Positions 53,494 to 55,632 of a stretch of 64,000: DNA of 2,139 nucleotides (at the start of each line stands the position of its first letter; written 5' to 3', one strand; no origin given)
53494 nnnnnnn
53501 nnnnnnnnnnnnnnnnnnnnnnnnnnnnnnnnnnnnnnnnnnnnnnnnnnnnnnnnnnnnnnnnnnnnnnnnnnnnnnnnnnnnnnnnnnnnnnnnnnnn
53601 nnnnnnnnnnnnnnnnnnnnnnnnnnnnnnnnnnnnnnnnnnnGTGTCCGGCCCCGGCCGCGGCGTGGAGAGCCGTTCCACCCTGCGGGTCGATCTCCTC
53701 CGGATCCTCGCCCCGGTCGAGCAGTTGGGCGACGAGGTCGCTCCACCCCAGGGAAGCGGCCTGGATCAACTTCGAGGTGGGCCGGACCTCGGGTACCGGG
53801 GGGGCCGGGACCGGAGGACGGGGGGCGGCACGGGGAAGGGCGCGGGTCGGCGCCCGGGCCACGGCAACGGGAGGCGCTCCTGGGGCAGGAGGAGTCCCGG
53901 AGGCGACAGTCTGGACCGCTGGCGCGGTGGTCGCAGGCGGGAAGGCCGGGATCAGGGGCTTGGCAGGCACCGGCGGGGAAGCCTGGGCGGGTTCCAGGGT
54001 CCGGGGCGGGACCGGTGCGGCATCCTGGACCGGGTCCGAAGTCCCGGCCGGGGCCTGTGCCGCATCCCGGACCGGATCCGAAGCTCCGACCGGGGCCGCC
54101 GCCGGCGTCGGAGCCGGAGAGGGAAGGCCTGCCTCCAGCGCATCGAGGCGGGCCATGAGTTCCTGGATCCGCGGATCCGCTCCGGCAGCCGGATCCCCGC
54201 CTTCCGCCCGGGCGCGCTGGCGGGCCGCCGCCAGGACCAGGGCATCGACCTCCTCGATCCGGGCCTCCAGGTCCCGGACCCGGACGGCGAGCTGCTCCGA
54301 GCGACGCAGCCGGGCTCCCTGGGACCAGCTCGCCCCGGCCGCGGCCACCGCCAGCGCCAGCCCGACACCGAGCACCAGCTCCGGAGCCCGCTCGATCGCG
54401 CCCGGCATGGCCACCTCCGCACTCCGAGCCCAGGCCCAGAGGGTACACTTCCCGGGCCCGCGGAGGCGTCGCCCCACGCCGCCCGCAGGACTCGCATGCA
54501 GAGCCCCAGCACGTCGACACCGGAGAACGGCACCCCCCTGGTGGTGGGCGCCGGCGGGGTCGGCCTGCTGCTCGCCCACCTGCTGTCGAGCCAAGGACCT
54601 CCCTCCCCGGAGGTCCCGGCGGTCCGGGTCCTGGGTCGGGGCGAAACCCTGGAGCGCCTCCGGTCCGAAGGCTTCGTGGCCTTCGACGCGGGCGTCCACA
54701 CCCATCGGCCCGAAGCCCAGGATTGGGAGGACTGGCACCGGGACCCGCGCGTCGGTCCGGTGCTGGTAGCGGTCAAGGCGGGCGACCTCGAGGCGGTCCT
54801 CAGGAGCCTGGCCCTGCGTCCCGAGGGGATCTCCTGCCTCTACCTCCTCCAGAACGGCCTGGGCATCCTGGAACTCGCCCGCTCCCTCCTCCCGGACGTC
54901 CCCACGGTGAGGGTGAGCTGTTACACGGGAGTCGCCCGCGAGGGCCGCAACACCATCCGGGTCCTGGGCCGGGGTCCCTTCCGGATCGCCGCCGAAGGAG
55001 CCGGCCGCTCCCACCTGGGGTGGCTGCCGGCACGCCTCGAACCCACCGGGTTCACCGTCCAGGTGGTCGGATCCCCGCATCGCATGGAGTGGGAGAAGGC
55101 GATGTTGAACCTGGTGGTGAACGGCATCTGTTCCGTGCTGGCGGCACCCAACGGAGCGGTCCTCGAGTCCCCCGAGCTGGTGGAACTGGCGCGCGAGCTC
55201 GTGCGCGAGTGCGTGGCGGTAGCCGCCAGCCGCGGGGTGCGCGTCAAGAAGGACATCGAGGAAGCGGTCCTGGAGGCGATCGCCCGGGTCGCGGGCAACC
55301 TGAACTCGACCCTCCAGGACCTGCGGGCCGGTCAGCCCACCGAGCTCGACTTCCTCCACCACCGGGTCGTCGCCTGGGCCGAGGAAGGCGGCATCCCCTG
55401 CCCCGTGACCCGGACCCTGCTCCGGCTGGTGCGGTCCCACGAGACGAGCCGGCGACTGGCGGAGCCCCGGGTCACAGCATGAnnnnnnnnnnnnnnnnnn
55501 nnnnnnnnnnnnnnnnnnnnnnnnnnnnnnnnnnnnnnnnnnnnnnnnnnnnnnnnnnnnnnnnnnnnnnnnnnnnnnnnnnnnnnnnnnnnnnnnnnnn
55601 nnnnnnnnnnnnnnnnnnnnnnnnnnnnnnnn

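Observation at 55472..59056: Degenerate diadenylate-cyclase (DAC) fold protein downstream of a His/Cys-tailed metal permease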

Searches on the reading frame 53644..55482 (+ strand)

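Call 3: search_protein_families(library=pfam, proteins=[window:53644-55482:+], max_evalue=1)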
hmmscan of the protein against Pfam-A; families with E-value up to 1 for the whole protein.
window:53644-55482:+ (612 aa): 4 families
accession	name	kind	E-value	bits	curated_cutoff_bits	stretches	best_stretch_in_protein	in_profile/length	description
PF08546.17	ApbA_C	-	1.8e-30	106.3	22.7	1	481-599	5-124/125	Ketopantoate reductase PanE/ApbA C terminal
PF02558.23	ApbA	-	1.1e-17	64.5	22.2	1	299-449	2-146/150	Ketopantoate reductase PanE/ApbA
PF01494.25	FAD_binding_3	-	0.1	12.2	22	1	299-318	5-24/349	FAD binding domain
PF13450.12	NAD_binding_8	-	0.13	13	21.9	1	300-362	1-62/68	NAD(P)-binding Rossmann-like domain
